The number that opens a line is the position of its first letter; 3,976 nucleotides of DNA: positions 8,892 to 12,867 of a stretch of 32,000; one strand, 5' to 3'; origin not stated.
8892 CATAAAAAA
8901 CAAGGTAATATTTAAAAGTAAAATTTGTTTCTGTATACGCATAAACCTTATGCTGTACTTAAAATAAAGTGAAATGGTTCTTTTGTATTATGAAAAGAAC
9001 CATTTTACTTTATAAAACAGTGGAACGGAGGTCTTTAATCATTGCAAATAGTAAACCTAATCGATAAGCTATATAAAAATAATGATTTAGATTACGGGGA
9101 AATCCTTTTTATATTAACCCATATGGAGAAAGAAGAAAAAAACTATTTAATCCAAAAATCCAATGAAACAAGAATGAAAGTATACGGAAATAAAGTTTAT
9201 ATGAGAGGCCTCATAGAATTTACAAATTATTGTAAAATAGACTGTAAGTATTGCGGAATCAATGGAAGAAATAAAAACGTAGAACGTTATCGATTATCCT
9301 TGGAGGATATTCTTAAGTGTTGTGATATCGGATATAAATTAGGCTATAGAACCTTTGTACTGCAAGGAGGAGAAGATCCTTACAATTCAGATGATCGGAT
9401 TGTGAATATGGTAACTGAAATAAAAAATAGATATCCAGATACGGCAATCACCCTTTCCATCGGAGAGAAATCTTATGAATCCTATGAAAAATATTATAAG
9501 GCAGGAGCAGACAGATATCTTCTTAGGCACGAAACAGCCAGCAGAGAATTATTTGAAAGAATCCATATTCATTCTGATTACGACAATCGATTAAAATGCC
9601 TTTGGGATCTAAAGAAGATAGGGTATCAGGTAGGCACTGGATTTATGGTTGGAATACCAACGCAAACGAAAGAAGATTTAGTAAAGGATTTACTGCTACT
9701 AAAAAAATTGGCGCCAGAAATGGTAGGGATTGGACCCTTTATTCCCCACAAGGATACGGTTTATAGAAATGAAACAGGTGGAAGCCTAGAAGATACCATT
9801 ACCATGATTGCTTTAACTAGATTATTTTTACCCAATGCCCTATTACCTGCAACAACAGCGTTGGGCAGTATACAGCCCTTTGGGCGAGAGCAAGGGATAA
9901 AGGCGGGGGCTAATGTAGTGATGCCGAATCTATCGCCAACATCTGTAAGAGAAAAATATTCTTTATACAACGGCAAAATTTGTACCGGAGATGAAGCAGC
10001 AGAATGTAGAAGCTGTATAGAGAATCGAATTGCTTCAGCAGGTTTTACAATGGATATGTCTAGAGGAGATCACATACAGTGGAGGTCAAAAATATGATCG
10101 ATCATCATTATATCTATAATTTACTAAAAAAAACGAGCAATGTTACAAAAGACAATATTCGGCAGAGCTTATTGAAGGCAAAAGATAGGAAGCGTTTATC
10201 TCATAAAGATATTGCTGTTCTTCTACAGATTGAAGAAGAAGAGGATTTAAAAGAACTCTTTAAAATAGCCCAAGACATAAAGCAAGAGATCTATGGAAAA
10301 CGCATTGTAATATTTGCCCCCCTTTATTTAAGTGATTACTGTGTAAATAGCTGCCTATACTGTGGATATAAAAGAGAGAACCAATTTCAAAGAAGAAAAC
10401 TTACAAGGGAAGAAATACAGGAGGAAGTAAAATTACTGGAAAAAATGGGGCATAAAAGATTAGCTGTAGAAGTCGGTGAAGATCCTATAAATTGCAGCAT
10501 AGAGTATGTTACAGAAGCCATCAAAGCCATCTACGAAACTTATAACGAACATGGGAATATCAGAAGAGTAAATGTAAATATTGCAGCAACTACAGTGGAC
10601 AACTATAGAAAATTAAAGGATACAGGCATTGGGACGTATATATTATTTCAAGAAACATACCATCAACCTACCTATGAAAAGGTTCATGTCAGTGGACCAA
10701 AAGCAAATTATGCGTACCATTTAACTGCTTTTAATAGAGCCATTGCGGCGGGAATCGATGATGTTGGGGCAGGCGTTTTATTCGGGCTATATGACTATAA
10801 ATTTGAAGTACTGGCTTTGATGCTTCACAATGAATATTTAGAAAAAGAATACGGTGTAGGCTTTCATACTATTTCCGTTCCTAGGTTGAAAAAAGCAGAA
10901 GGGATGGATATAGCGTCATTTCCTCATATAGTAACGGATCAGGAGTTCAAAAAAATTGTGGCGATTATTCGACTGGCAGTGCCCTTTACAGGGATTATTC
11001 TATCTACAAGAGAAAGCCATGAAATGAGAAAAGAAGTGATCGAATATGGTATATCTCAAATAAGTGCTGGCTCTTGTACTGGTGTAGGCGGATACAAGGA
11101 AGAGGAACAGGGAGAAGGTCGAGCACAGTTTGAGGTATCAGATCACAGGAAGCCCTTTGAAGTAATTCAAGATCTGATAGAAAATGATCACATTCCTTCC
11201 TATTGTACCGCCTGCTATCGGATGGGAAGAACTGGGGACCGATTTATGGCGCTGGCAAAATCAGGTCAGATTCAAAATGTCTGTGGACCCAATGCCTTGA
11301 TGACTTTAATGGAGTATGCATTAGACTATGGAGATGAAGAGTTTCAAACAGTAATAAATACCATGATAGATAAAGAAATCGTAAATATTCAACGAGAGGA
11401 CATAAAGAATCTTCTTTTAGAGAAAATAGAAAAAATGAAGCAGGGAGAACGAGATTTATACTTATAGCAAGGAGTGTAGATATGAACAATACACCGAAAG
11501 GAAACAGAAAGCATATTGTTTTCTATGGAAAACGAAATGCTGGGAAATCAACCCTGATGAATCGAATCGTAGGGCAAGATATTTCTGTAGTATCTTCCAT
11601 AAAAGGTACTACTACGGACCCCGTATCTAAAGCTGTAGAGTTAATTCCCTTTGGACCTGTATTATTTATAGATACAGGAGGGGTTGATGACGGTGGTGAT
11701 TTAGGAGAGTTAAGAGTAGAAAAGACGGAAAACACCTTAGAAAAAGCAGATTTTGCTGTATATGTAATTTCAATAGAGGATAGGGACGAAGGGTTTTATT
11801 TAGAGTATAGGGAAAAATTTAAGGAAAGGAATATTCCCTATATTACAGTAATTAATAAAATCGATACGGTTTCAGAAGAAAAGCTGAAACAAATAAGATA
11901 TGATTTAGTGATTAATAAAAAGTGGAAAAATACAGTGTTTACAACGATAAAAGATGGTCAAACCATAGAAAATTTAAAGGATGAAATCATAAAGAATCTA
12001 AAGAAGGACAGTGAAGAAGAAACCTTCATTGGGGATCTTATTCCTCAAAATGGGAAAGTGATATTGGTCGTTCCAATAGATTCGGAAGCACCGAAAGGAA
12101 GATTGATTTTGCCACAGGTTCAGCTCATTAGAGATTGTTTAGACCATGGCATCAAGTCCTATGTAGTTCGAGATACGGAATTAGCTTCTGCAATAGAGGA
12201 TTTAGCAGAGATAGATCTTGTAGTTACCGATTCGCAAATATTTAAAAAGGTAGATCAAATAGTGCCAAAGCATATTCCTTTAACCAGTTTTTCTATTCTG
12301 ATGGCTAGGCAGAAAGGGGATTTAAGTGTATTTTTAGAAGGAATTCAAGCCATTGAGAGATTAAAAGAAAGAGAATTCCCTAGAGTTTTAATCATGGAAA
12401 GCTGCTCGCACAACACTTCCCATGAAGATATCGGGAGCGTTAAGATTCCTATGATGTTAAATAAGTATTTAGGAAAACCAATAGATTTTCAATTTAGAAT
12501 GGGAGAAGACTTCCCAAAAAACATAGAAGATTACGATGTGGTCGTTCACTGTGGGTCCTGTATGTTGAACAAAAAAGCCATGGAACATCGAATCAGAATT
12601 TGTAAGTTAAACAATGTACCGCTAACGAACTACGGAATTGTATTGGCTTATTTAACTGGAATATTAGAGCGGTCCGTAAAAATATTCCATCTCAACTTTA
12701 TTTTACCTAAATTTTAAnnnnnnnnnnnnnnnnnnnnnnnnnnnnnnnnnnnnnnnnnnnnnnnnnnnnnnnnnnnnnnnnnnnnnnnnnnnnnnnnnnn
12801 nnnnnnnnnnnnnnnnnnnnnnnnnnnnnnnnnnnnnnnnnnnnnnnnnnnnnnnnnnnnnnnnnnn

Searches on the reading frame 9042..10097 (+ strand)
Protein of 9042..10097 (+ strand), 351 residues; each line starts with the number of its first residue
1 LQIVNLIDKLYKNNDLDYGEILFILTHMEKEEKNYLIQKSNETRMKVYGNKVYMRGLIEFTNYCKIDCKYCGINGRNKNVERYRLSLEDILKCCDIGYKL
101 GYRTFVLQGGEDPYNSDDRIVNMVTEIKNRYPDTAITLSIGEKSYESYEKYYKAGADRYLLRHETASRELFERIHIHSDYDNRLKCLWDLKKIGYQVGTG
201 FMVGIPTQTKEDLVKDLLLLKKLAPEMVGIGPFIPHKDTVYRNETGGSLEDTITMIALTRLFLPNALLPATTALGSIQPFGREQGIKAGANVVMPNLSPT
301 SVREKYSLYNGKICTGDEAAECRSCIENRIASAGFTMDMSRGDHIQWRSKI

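Call 6: search_protein_families(library=ncbifam, proteins=[window:9042-10097:+])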
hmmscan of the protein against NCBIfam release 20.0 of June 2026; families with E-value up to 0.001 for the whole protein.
window:9042-10097:+ (351 aa): 30 families (the best 25 are shown)
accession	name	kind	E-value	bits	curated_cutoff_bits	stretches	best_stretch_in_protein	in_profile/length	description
TIGR03956.1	rSAM_HydE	equivalog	6.5e-159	528.7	254.6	1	6-344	1-340/340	[FeFe] hydrogenase H-cluster radical SAM maturase HydE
TIGR03910.1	pyrrolys_PylB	equivalog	2.1e-50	171.6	348.2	1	4-307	6-310/347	methylornithine synthase PylB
TIGR00433.2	bioB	equivalog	3.2e-26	92.3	225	1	25-293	11-281/307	biotin synthase BioB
TIGR03955.1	rSAM_HydG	equivalog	3.1e-18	65.4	312.15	1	3-233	34-271/470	[FeFe] hydrogenase H-cluster radical SAM maturase HydG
TIGR02351.2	thiH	equivalog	2.4e-16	59.7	380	1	11-211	30-232/364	2-iminoacetate synthase ThiH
TIGR03957.1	rSAM_HmdB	equivalog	3e-16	59.5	320.9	1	18-302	3-290/317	5,10-methenyltetrahydromethanopterin hydrogenase cofactor biosynthesis protein HmdB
NF006687.0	PRK09234.1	equivalog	7e-16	57.5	1018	1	24-134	499-611/849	bifunctional FO biosynthesis protein CofGH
TIGR03699.1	menaquin_MqnC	equivalog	7.9e-16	57.8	428.1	1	28-137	12-124/342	cyclic dehypoxanthinyl futalosine synthase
TIGR03551.1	F420_cofH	equivalog_domain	1.6e-15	56.8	374.1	1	29-136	11-121/345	5-amino-6-(D-ribitylamino)uracil--L-tyrosine 4-hydroxyphenyl transferase CofH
TIGR00423.1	TIGR00423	subfamily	7.2e-14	51.7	260.25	1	58-140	9-92/310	CofH family radical SAM protein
NF005609.0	PRK07360.1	equivalog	7.1e-13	48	426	1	4-136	9-144/374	7,8-didemethyl-8-hydroxy-5-deazariboflavin synthase subunit CofH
NF006308.0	PRK08508.1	equivalog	2.1e-12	46.8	377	1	63-268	16-222/279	biotin synthase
NF006276.0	PRK08444.1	equivalog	3.3e-11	42.8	560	1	5-136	2-131/353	aminofutalosine synthase MqnE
NF004911.0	PRK06267.1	equivalog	1.4e-10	40.9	305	1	32-293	5-262/351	hypothetical protein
NF006277.0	PRK08445.1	equivalog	1.9e-10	40.1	576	1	26-136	11-124/348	dehypoxanthine futalosine cyclase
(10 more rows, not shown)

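Call 7: search_protein_families(library=pfam, proteins=[window:9042-10097:+])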
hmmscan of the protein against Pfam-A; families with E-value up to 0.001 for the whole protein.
window:9042-10097:+ (351 aa): 1 family
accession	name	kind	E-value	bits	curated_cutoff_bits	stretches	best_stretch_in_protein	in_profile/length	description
PF04055.27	Radical_SAM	-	2.2e-19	70.7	29.5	1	58-218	1-164/166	Radical SAM superfamily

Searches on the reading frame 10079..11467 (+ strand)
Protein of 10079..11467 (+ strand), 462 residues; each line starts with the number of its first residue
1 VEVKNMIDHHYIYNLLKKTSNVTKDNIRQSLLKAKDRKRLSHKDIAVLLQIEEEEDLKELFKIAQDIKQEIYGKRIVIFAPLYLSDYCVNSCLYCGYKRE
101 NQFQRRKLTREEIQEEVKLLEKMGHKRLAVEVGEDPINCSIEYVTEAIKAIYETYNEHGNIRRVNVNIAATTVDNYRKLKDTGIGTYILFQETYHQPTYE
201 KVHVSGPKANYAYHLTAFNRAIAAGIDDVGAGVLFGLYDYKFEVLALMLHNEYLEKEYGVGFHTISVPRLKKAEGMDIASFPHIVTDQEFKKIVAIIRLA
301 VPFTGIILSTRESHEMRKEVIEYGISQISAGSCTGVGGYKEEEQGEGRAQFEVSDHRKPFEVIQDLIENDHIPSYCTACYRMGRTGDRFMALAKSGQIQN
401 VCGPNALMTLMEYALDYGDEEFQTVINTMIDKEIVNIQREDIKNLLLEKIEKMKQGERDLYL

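Call 6: search_protein_families(library=ncbifam, proteins=[window:10079-11467:+])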
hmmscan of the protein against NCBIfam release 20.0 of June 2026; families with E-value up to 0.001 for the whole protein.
window:10079-11467:+ (462 aa): 19 families
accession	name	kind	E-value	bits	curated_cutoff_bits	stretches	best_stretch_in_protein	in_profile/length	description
TIGR03955.1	rSAM_HydG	equivalog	1.4e-187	623.8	312.15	1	3-460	8-468/470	[FeFe] hydrogenase H-cluster radical SAM maturase HydG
TIGR02351.2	thiH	equivalog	1.5e-94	317.1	380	1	14-370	13-355/364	2-iminoacetate synthase ThiH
TIGR03910.1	pyrrolys_PylB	equivalog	1.9e-29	102.7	348.2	1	28-302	6-269/347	methylornithine synthase PylB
TIGR03956.1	rSAM_HydE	equivalog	4.1e-24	85.4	254.6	1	35-243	6-207/340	[FeFe] hydrogenase H-cluster radical SAM maturase HydE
TIGR04158.1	rSAM_MIA_synth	equivalog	2.1e-23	82.7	400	1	45-364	26-352/368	3-methyl-2-indolic acid synthase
TIGR00433.2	bioB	equivalog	8e-14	51.6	225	1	40-332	3-285/307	biotin synthase BioB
NF005609.0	PRK07360.1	equivalog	1.9e-11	43.3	426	1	23-156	4-140/374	7,8-didemethyl-8-hydroxy-5-deazariboflavin synthase subunit CofH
TIGR03551.1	F420_cofH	equivalog_domain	6.5e-10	38.4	374.1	1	43-157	4-118/345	5-amino-6-(D-ribitylamino)uracil--L-tyrosine 4-hydroxyphenyl transferase CofH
TIGR03699.1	menaquin_MqnC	equivalog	1.2e-09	37.5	428.1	1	39-157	2-120/342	cyclic dehypoxanthinyl futalosine synthase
TIGR03957.1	rSAM_HmdB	equivalog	4.2e-09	36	320.9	1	42-306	3-255/317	5,10-methenyltetrahydromethanopterin hydrogenase cofactor biosynthesis protein HmdB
TIGR03550.1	F420_cofG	equivalog_domain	8.6e-08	31.7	213.35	1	78-325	6-260/322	7,8-didemethyl-8-hydroxy-5-deazariboflavin synthase CofG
TIGR03700.1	mena_SCO4494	equivalog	9.9e-08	31.3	434.55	1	33-155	4-125/351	aminofutalosine synthase MqnE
NF004884.0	PRK06245.1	equivalog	1.5e-06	27.4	209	1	83-259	20-202/340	7,8-didemethyl-8-hydroxy-5-deazariboflavin synthase subunit CofG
TIGR00423.1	TIGR00423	subfamily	1.9e-06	27.4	260.25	1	84-155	11-82/310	CofH family radical SAM protein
NF004580.0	PRK05926.1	equivalog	1.4e-05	24.5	583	1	31-100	18-91/370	hypothetical protein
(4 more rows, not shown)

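Call 7: search_protein_families(library=pfam, proteins=[window:10079-11467:+])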
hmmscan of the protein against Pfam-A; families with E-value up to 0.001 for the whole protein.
window:10079-11467:+ (462 aa): 2 families
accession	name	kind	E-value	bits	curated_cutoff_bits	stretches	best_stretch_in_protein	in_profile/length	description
PF06968.18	BATS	-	3.5e-19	69.2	22.2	1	266-369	1-85/88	Biotin and Thiamin Synthesis associated domain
PF04055.27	Radical_SAM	-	4e-12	47.1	29.5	1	84-237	3-151/166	Radical SAM superfamily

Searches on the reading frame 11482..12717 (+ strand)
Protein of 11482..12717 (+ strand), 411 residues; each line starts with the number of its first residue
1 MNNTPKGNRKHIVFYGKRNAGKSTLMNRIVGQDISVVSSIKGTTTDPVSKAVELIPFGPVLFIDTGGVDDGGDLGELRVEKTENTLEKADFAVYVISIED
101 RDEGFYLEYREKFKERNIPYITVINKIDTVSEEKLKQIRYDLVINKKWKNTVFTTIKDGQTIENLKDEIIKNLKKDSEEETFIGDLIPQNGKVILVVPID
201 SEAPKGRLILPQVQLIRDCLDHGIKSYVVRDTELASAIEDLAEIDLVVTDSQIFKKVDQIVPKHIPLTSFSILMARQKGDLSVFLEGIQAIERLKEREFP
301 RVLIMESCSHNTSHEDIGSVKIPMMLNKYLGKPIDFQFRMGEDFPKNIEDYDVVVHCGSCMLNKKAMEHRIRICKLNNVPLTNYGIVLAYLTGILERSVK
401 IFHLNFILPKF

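Call 6: search_protein_families(library=ncbifam, proteins=[window:11482-12717:+])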
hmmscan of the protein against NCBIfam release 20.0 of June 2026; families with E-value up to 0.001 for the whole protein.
window:11482-12717:+ (411 aa): 20 families
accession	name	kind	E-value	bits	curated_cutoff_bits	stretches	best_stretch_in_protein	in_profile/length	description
TIGR03918.1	GTP_HydF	equivalog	3.2e-165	549.7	325.55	1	3-399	1-392/392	[FeFe] hydrogenase H-cluster maturation GTPase HydF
NF000908.1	PRK00089.1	equivalog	5.2e-24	85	237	1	12-176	6-170/291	GTPase Era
TIGR03594.1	GTPase_EngA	equivalog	3.2e-22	79.2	306.7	1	12-179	3-166/432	ribosome biogenesis GTPase Der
NF003661.0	PRK05291.1-3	equivalog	3.2e-20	72.9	380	1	11-178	218-375/448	tRNA uridine-5-carboxymethylaminomethyl(34) synthesis GTPase MnmE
TIGR00231.1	small_GTP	domain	1.3e-19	70.6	42.5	1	9-164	3-157/164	GTP-binding protein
TIGR00450.1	mnmE_trmE_thdF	equivalog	1.8e-18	66.9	252.6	1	11-177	211-371/446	tRNA uridine-5-carboxymethylaminomethyl(34) synthesis GTPase MnmE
TIGR00436.1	era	equivalog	6e-18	65.2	116.25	1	14-176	5-166/270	GTPase Era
NF002828.0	PRK03003.1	equivalog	6.4e-13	48.1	631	1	8-174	212-384/477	ribosome biogenesis GTPase Der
NF007071.0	PRK09518.1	equivalog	1.3e-11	43.8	953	1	12-184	274-442/706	bifunctional cytidylate kinase/GTPase Der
TIGR03156.1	GTP_HflX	equivalog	2e-10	40.1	216.75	1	12-172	192-350/351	GTPase HflX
NF003255.0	PRK04213.1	equivalog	6e-10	38.8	164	2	108-180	121-199/204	GTP-binding protein EngB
TIGR03598.1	GTPase_YsxC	equivalog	1.7e-07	31.1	124.45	1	2-44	11-54/186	ribosome biogenesis GTP-binding protein YihA/YsxC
NF008280.0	PRK11058.1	equivalog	2.1e-06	26.8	441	1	12-180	200-368/426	ribosome rescue GTPase HflX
TIGR03597.1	GTPase_YqeH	equivalog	3.5e-06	26.4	297.4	1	8-67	154-214/361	ribosome biogenesis GTPase YqeH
NF008956.1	PRK12299.1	equivalog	5.7e-06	25.5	300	1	15-174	164-326/327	GTPase ObgE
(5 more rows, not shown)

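Call 7: search_protein_families(library=pfam, proteins=[window:11482-12717:+])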
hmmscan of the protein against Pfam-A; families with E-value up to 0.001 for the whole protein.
window:11482-12717:+ (411 aa): 8 families
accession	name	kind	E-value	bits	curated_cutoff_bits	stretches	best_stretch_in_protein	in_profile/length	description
PF18133.7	HydF_tetramer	-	5.4e-46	155.7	22.6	1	283-401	2-118/118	Hydrogen maturase F tetramerization domain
PF18128.7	HydF_dimer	-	1.3e-37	128.2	23.4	1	183-279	2-99/99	Hydrogen maturase F dimerization domain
PF01926.29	MMR_HSR1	-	2.1e-18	66.9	21.9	1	12-126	2-113/113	50S ribosome-binding GTPase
PF00009.33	GTP_EFTU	-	8.2e-09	35.7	26.5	1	80-170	84-183/188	Elongation factor Tu GTP binding domain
PF03193.22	RsgA_GTPase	-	1.5e-06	28.6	30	0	9-69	106-169/174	RsgA GTPase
PF00350.29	Dynamin_N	-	2.2e-06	28.2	27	1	12-44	1-32/168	Dynamin family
PF02421.24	FeoB_N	-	3.2e-06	27.2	27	1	11-168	2-155/156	Ferrous iron transport protein B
PF16897.10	MMR_HSR1_Xtn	-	8.1e-06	26.2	35.2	1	118-174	56-105/106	C-terminal region of MMR_HSR1 domain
